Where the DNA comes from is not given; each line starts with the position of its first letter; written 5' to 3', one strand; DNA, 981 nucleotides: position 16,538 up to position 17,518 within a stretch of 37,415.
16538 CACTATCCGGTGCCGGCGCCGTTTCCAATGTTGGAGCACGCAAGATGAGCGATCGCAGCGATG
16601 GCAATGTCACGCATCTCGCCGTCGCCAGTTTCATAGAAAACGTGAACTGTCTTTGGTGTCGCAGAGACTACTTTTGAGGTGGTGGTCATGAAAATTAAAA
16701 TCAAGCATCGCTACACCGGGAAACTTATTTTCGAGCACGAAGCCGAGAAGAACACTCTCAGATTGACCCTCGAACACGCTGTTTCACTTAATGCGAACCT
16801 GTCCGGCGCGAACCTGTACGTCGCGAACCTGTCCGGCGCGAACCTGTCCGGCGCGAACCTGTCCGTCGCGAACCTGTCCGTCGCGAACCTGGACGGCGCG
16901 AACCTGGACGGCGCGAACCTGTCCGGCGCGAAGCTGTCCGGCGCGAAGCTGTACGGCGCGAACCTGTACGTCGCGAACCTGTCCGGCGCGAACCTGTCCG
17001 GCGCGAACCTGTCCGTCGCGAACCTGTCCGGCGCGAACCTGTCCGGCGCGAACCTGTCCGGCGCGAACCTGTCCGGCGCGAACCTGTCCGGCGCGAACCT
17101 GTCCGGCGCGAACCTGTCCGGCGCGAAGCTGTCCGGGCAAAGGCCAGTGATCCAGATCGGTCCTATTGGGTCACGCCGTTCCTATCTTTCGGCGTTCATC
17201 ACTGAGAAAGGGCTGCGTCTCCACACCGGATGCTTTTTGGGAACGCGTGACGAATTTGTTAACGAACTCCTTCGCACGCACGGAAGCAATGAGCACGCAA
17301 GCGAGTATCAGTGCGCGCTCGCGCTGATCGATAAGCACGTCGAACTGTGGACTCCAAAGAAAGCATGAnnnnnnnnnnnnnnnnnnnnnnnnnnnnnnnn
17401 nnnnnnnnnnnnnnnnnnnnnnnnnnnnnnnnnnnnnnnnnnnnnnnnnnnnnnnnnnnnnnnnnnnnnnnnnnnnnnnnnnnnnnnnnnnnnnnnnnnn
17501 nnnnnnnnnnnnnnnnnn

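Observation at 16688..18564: Pentapeptide-repeat gene built from ~23 near-identical 15-bp DNA units and coupled to a DNA methyltransferase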

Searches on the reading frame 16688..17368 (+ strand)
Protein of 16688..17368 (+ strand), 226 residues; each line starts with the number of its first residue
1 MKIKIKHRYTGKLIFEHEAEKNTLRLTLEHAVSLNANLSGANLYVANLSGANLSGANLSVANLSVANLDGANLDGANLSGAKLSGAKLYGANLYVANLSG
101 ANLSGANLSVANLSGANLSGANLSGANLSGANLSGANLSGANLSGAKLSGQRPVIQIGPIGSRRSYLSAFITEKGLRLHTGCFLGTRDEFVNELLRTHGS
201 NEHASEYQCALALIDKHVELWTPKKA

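Call 7: search_protein_families(library=pfam, proteins=[window:16688-17368:+], max_evalue=0.01)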
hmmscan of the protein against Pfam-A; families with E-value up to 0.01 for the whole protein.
window:16688-17368:+ (226 aa): 3 families
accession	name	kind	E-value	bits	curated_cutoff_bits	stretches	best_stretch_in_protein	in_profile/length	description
PF00805.28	Pentapeptide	-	2.9e-43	145.4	20.2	4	111-150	1-40/40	Pentapeptide repeats (8 copies)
PF13599.13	Pentapeptide_4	-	2.5e-12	47.1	38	2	80-147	10-77/78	Pentapeptide repeat region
PF13576.12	Pentapeptide_3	-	7.1e-12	45.8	27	1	112-142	11-43/48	Pentapeptide repeats (9 copies)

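Call 8: search_protein_families(library=phrogs, proteins=[window:16688-17368:+], max_evalue=0.01)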
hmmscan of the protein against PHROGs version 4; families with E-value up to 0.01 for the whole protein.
window:16688-17368:+ (226 aa): 13 families
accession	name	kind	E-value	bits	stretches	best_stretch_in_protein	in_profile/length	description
phrog_7713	-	unknown function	1.6e-35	121.9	3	106-150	30-74/103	-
phrog_31265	-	unknown function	5.6e-35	122.5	1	1-155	1-152/264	-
phrog_923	-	unknown function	5.8e-26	91.5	2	21-113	787-876/990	-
phrog_15350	-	unknown function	2.5e-18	67.2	1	28-148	136-261/494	-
phrog_31567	-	unknown function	1.2e-17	65.3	4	116-148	43-75/151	-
phrog_12514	-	unknown function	4.8e-12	46.8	1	46-150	139-243/287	-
phrog_30240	-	unknown function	5.1e-12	46.3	2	84-149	191-256/438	-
phrog_20532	-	unknown function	3.9e-11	44.3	1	151-221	22-92/100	-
phrog_7964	-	unknown function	5.8e-07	29.7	1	145-219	195-265/269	-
phrog_7653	-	unknown function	0.00016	21.2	1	51-186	190-322/782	-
phrog_28766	-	tail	0.00029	20.3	1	64-147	122-205/472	tail fiber protein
phrog_14525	-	unknown function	0.0019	19.6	0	88-128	25-65/89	-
phrog_37032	-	unknown function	0.0022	18.9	0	126-126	13-13/110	-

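Call 12: find_related_loci(query=window:16688-17365:+, collection=viral_contigs, flank=6000)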
Query window:16688-17365:+ (226 aa) in viral_contigs; peptide patterns used: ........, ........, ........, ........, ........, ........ (x = any residue, [..] = any of these).
599 stretches matched a pattern (row limit reached: there are more); 585 encode a relative of the query (tblastn E <= 1e-3); the best 80 are kept; 80 distinct loci.
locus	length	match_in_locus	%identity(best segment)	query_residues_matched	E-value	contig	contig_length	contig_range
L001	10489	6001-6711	62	1-225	6e-80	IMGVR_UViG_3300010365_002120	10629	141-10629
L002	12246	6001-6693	59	3-223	5e-72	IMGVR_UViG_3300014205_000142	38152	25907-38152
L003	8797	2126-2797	58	1-224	1e-70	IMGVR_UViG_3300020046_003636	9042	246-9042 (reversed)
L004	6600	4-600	61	28-225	9e-70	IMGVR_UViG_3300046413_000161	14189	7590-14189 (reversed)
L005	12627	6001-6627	56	1-222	2e-66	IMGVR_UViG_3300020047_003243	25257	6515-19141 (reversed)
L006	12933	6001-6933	47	1-224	2e-64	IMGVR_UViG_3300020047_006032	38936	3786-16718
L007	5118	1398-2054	54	2-223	6e-63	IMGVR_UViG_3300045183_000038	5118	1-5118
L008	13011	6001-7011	53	1-223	3e-60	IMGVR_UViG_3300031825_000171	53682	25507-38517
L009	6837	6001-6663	55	2-224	4e-56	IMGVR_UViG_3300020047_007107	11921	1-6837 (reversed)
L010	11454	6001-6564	51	1-224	8e-56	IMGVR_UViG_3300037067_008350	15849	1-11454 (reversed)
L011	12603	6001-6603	51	2-225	3e-54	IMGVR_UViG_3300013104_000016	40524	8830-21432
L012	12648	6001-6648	50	1-225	4e-53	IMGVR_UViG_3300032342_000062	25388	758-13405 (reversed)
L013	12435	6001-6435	64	77-225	5e-52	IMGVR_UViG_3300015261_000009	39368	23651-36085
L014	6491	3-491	58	57-222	5e-50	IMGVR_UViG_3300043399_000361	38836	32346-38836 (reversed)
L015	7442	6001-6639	50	3-224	1e-48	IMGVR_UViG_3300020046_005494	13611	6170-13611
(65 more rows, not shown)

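Call 23: find_homologous_proteins(query=window:16688-17365:+, max_evalue=1e-10)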
Query window:16688-17365:+ (226 aa): 551 proteins with E <= 1e-10 among 616 candidates; the best 120 are listed.
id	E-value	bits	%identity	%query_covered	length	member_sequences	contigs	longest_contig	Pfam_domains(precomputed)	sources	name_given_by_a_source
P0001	2.2e-135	467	100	100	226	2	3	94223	PF13576.13,PF13599.14,PF00805.29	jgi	-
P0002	1.4e-93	330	59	99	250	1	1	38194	PF13576.13,PF13599.14,PF00805.29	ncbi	-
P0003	3.5e-85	303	56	100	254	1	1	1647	PF13576.13,PF13599.14,PF00805.29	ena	-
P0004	7.8e-82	292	49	99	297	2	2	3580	PF13576.13,PF13599.14,PF00805.29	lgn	-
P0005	4.6e-77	276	57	100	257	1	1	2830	PF13576.13,PF13599.14,PF00805.29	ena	-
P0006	1.5e-72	261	64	97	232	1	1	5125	PF13576.13,PF13599.14,PF00805.29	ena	-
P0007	3.9e-71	257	57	99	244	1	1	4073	PF13576.13,PF13599.14,PF00805.29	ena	-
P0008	1.7e-70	255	53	98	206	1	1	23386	PF13576.13,PF00805.29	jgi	jgi:uncharacterized protein YjbI with pentapeptide repeats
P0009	2.5e-70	254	63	100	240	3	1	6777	PF13576.13,PF13599.14,PF00805.29,PF25296.2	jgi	-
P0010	8.2e-70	252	62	100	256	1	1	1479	PF13576.13,PF13599.14,PF00805.29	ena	-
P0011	9.2e-70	252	54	97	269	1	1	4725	PF13576.13,PF13599.14,PF00805.29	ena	-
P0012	2.6e-69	251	52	98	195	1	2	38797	PF13576.13,PF13599.14,PF00805.29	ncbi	-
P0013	5.3e-69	250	52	99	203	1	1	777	PF13576.13,PF13599.14,PF00805.29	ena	-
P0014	1.4e-68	248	59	99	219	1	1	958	PF13576.13,PF13599.14,PF00805.29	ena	-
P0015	1.7e-68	248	48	99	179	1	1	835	PF00805.29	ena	-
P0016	2.9e-68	247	53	99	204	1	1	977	PF00805.29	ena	-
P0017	3.4e-68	247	45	99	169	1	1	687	PF00805.29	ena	-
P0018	4.7e-68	247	62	58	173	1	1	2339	PF00805.29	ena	-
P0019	4.8e-67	243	62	57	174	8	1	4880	PF00805.29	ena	-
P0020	4.9e-67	243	55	99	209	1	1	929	PF13576.13,PF13599.14,PF00805.29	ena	-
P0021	9.5e-67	242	55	99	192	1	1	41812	PF13576.13,PF00805.29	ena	-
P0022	1.6e-66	242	52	99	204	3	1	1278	PF13576.13,PF00805.29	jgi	jgi:uncharacterized protein YjbI with pentapeptide repeats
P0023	1.8e-66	241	59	100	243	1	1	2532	PF13576.13,PF13599.14,PF00805.29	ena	-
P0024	2.3e-66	241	59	100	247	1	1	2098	PF13576.13,PF13599.14,PF00805.29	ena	-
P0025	3.0e-66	241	59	99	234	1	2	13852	PF13576.13,PF13599.14,PF00805.29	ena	-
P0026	5.7e-66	240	55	98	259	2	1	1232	PF13576.13,PF13599.14,PF00805.29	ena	-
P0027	1.0e-65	239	54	99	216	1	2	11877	PF13576.13,PF13599.14,PF00805.29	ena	-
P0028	1.1e-65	239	57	99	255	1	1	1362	PF13576.13,PF13599.14,PF00805.29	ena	-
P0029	1.2e-65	239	59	99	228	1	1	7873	PF13576.13,PF13599.14,PF00805.29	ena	-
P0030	1.5e-65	238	58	99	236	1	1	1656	PF13576.13,PF13599.14,PF00805.29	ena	-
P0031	2.3e-65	238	56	99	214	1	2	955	PF00805.29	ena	-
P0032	1.4e-64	235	55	99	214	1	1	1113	PF00805.29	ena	-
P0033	2.2e-64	235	58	100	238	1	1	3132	PF13576.13,PF00805.29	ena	-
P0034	2.2e-64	235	56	99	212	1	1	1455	PF00805.29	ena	-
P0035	2.9e-64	234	58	100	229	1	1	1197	PF13576.13,PF13599.14,PF00805.29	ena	-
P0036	4.8e-64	233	58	99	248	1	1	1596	PF13576.13,PF13599.14,PF00805.29,PF25296.2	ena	-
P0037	5.0e-64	233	58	100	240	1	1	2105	PF13576.13,PF13599.14,PF00805.29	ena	-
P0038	6.4e-64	233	56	98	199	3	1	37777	PF13576.13,PF13599.14,PF00805.29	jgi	jgi:uncharacterized protein YjbI with pentapeptide repeats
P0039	7.3e-64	233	58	99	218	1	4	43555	PF13576.13,PF00805.29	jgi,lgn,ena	-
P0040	8.0e-64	233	50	99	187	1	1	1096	PF00805.29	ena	-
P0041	9.0e-64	233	53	99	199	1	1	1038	PF13576.13,PF00805.29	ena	-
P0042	1.0e-63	232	59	99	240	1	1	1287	PF13576.13,PF13599.14,PF00805.29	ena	-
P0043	1.7e-63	232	60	98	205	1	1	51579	PF13576.13,PF13599.14,PF00805.29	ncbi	-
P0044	2.7e-63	231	60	98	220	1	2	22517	PF13576.13,PF13599.14,PF00805.29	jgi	jgi:uncharacterized protein YjbI with pentapeptide repeats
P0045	5.4e-63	230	59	98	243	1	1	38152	PF13576.13,PF13599.14,PF00805.29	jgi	-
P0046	6.2e-63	230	58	100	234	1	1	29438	PF13576.13,PF13599.14,PF00805.29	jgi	jgi:hypothetical protein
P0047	1.0e-62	229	49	99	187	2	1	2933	PF00805.29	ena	-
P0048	1.1e-62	229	47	99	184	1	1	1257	PF00805.29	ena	-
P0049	1.4e-62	229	54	100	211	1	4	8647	PF13576.13,PF13599.14,PF00805.29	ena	-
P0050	1.4e-62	229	54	100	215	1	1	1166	PF13576.13,PF13599.14,PF00805.29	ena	-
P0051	1.5e-62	229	58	98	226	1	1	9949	PF13576.13,PF13599.14,PF00805.29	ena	-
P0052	1.6e-62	228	56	100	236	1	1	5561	PF13576.13,PF13599.14,PF00805.29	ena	-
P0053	1.7e-62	228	56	99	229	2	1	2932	PF13576.13,PF13599.14,PF00805.29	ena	-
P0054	3.2e-62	228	58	100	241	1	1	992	PF13576.13,PF13599.14,PF00805.29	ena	-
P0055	3.8e-62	227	51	100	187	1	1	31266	PF13576.13,PF00805.29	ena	-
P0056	4.5e-62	227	55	99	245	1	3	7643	PF13576.13,PF13599.14,PF00805.29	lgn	-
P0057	5.0e-62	227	59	100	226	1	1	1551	PF13576.13,PF13599.14,PF00805.29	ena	-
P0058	5.2e-62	227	58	99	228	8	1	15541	PF13576.13,PF13599.14,PF00805.29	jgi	-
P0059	6.2e-62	227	48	99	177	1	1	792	PF13576.13,PF00805.29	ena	-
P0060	6.5e-62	227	58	100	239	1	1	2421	PF13576.13,PF13599.14,PF00805.29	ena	-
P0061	7.3e-62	226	54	99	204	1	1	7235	PF13576.13,PF13599.14,PF00805.29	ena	-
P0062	7.3e-62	226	58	100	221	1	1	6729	PF13576.13,PF13599.14,PF00805.29,PF25296.2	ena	-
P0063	1.0e-61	226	48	98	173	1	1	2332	PF13576.13,PF00805.29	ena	-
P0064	1.1e-61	226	58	99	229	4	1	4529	PF13576.13,PF13599.14,PF00805.29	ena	-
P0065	1.5e-61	225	59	99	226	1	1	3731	PF13576.13,PF13599.14,PF00805.29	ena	-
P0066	1.5e-61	225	56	100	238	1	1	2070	PF13576.13,PF13599.14,PF00805.29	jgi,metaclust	metaclust:\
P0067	1.6e-61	225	56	99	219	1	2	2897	PF13576.13,PF13599.14,PF00805.29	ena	-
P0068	2.2e-61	225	56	100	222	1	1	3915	PF13576.13,PF13599.14,PF00805.29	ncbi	-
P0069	3.3e-61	224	48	98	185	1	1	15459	PF13576.13,PF00805.29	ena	-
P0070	3.7e-61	224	50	100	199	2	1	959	PF00805.29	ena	-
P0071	5.0e-61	224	44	99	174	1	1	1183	PF00805.29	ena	-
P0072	6.0e-61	223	50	100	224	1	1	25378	PF13576.13,PF00805.29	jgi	jgi:hypothetical protein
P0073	7.2e-61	223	44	99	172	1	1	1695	PF00805.29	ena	-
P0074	7.7e-61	223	50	100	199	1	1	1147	PF13576.13,PF00805.29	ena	-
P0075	1.7e-60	222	58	100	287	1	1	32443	PF13576.13,PF13599.14,PF00805.29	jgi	-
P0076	2.1e-60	222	58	100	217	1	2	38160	PF13576.13,PF13599.14,PF00805.29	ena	-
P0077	2.4e-60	221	51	99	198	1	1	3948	PF13576.13,PF00805.29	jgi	-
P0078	2.6e-60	221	50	99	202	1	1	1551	PF13576.13,PF00805.29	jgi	jgi:uncharacterized protein YjbI with pentapeptide repeats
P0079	3.2e-60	221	56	98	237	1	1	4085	PF13576.13,PF13599.14,PF00805.29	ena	-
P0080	6.1e-60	220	56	98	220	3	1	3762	PF13576.13,PF13599.14,PF00805.29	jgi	-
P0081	7.6e-60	220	48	100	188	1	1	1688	PF13576.13,PF13599.14,PF00805.29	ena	-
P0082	7.9e-60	220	50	100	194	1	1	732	PF13576.13,PF13599.14,PF00805.29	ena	-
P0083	2.0e-59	218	50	98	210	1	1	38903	PF13576.13,PF13599.14,PF00805.29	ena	-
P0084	4.3e-59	217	50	98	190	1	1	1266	PF13576.13,PF13599.14,PF00805.29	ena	-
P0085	4.3e-59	217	53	99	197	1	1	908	PF00805.29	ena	-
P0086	4.8e-59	217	47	99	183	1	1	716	PF13576.13,PF00805.29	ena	-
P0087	6.1e-59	217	54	99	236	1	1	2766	PF13576.13,PF13599.14,PF00805.29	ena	-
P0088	7.8e-59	216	50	100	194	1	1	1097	PF13576.13,PF13599.14,PF00805.29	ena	-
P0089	1.0e-58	216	51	100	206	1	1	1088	PF00805.29,PF25296.2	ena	-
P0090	1.0e-58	216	49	99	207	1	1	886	PF13576.13,PF13599.14,PF00805.29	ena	-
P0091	1.1e-58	216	57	99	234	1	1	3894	PF13576.13,PF13599.14,PF00805.29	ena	-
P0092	1.3e-58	216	49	99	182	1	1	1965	PF00805.29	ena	-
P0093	1.6e-58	215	61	55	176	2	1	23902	PF00805.29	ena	-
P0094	1.7e-58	215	50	100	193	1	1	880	PF00805.29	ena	-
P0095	1.9e-58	215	55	99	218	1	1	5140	PF13576.13,PF13599.14,PF00805.29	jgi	jgi:uncharacterized protein YjbI with pentapeptide repeats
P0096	2.8e-58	215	48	100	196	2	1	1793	PF13576.13,PF00805.29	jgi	-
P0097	3.3e-58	214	53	99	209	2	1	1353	PF13576.13,PF13599.14,PF00805.29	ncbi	-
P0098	4.8e-58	214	50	100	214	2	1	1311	PF13576.13,PF13599.14,PF00805.29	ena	-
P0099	5.5e-58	214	58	97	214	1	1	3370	PF13599.14,PF00805.29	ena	-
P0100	7.3e-58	213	60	55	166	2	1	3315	PF00805.29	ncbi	-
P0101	1.1e-57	213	55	99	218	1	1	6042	PF13576.13,PF13599.14,PF00805.29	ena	-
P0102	1.8e-57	212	57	99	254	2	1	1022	PF13576.13,PF13599.14,PF00805.29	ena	-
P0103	2.1e-57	212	56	99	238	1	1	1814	PF13576.13,PF13599.14,PF00805.29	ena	-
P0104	2.5e-57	212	55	100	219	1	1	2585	PF13576.13,PF00805.29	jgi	jgi:hypothetical protein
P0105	2.5e-57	212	48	99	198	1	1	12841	PF13576.13,PF13599.14,PF00805.29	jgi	-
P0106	4.2e-57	211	45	100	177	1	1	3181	PF00805.29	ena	-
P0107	4.6e-57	211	50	99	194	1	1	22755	PF13576.13,PF13599.14,PF00805.29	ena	-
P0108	4.8e-57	211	44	99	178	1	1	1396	PF00805.29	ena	-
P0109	5.8e-57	210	49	98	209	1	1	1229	PF13576.13,PF13599.14,PF00805.29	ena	-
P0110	6.4e-57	210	53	100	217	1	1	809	PF13576.13,PF13599.14,PF00805.29,PF01469.25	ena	-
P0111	8.0e-57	210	48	98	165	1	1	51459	PF13576.13,PF00805.29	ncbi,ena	-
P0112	1.0e-56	210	50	100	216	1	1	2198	PF00805.29,PF25296.2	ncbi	-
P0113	1.2e-56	209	54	100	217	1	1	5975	PF13576.13,PF13599.14,PF00805.29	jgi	-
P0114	1.4e-56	209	56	98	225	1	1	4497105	PF13576.13,PF00805.29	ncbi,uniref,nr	ncbi:hypothetical protein CAL14_08340 [Bordetella genomosp. 9]|uniref:pentapeptide repeat-containing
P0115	1.8e-56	209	53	98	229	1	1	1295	PF13599.14,PF00805.29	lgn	-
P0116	2.1e-56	209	56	98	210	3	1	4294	PF13576.13,PF00805.29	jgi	jgi:uncharacterized protein YjbI with pentapeptide repeats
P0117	2.3e-56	208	53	100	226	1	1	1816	PF13576.13,PF13599.14,PF00805.29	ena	-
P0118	2.5e-56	208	46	99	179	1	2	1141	PF00805.29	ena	-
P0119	4.9e-56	207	47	99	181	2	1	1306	PF13576.13,PF00805.29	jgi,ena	-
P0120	5.2e-56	207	55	100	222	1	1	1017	PF13576.13,PF13599.14,PF00805.29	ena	-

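Call 24: find_encoding_contigs(protein=P0001, flank=10000, max_places=10)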
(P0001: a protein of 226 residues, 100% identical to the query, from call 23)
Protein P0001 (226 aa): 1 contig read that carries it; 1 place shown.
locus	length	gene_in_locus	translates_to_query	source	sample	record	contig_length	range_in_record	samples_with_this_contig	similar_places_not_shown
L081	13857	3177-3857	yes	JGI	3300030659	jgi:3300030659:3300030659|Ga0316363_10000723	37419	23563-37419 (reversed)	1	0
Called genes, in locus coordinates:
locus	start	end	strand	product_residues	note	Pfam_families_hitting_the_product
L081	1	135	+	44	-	?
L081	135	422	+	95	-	-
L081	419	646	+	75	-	-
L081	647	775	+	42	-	-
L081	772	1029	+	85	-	PF09397:FtsK_gamma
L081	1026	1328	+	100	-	-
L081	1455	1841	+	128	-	PF05866:RusA (weak)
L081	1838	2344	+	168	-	-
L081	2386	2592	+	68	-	-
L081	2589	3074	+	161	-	-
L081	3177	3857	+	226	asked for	PF00805:Pentapeptide (weak), PF13576:Pentapeptide_3 (faint), PF00805:Pentapeptide, PF13599:Pentapeptide_4 (weak), PF00805:Pentapeptide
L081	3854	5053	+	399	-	PF01555:N6_N4_Mtase, PF13649:Methyltransf_25 (faint)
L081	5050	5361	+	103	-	PF02954:HTH_8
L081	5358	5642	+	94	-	-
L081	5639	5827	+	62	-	-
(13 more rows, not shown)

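Call 25: list_cluster_members(proteins=[P0001])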
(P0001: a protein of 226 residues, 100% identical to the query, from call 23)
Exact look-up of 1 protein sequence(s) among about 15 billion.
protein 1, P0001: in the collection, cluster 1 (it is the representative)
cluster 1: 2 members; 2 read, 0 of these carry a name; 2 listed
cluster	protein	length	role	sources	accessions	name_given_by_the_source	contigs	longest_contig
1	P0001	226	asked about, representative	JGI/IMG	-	-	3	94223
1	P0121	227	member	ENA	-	-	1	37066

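Call 27: find_encoding_contigs(protein=P0121, flank=10000, max_places=5)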
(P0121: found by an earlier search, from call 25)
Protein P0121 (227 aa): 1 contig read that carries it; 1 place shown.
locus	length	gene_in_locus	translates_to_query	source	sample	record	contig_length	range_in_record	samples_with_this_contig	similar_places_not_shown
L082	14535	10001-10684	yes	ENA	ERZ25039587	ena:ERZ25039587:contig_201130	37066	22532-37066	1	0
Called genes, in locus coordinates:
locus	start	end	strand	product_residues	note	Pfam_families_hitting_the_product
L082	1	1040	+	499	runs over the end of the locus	-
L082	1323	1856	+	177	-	-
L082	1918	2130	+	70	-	-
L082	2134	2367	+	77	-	-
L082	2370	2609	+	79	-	-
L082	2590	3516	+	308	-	PF12760:Zn_ribbon_IS1595 (weak), PF12762:DDE_Tnp_IS1595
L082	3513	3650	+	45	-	-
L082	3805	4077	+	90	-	-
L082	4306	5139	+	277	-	PF00145:DNA_methylase (weak)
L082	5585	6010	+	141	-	-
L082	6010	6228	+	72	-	-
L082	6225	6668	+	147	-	-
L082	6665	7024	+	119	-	PF19663:DUF6166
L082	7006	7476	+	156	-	-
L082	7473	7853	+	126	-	PF09397:FtsK_gamma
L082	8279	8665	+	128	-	PF05866:RusA (weak)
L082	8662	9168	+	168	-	-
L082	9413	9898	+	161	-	-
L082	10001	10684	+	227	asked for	PF00805:Pentapeptide, PF13576:Pentapeptide_3 (faint), PF00805:Pentapeptide, PF13599:Pentapeptide_4 (weak), PF00805:Pentapeptide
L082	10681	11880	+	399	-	PF01555:N6_N4_Mtase, PF13649:Methyltransf_25 (faint)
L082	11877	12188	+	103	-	PF02954:HTH_8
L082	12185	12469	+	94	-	-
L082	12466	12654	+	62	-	-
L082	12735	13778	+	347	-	PF01385:OrfB_IS605, PF07282:Cas12f1-like_TNB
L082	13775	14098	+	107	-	-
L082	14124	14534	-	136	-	?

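Call 35: search_solved_structures(query=A1, max_evalue=0.01)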
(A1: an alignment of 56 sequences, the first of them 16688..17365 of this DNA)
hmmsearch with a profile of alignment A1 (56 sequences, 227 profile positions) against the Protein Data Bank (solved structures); distinct sequences matched with E-value up to 0.01: 30.
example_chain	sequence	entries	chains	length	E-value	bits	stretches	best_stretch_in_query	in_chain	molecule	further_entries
4yc5_A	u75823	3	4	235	1.2e-55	191.6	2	36-148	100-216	beta1 | beta1 protein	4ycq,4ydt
4yei_A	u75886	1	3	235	9.4e-55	188.7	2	36-148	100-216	beta1mut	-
4yfo_A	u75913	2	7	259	2e-51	177.8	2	35-138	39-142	beta1_ex1 | 6beta1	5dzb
5dqa_A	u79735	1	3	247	2.1e-43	151.6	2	44-135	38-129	t3284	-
5dns_A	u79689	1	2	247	2.5e-43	151.4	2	35-124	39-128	t1428 beta1 loop design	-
5dn0_A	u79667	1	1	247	2.5e-43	151.3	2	36-123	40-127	beta1 t1555 loop variant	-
5di5_A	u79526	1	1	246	6.3e-43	150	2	36-123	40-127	beta1 t801 loop variant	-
5dra_A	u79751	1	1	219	8.2e-41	143.1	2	41-148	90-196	3beta1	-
3du1_X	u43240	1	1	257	1.8e-40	142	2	35-137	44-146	All3740 protein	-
2j8k_A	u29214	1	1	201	2.3e-39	138.4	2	36-137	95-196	NP275-NP276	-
6omx_A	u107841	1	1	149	1.2e-20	77.1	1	35-127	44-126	Alr5209 protein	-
2o6w_A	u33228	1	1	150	1.4e-19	73.7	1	47-130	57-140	Repeat Five Residue (Rfr) protein or pentapeptide repeat protein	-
2j8i_A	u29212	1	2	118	1.7e-19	73.4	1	63-140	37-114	NP275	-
9ngw_A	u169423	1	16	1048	4.8e-18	68.6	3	36-140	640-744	IcmE (DotG)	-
7muc_AG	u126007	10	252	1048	5e-18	68.6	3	36-140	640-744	IcmE protein | IcmE (DotG)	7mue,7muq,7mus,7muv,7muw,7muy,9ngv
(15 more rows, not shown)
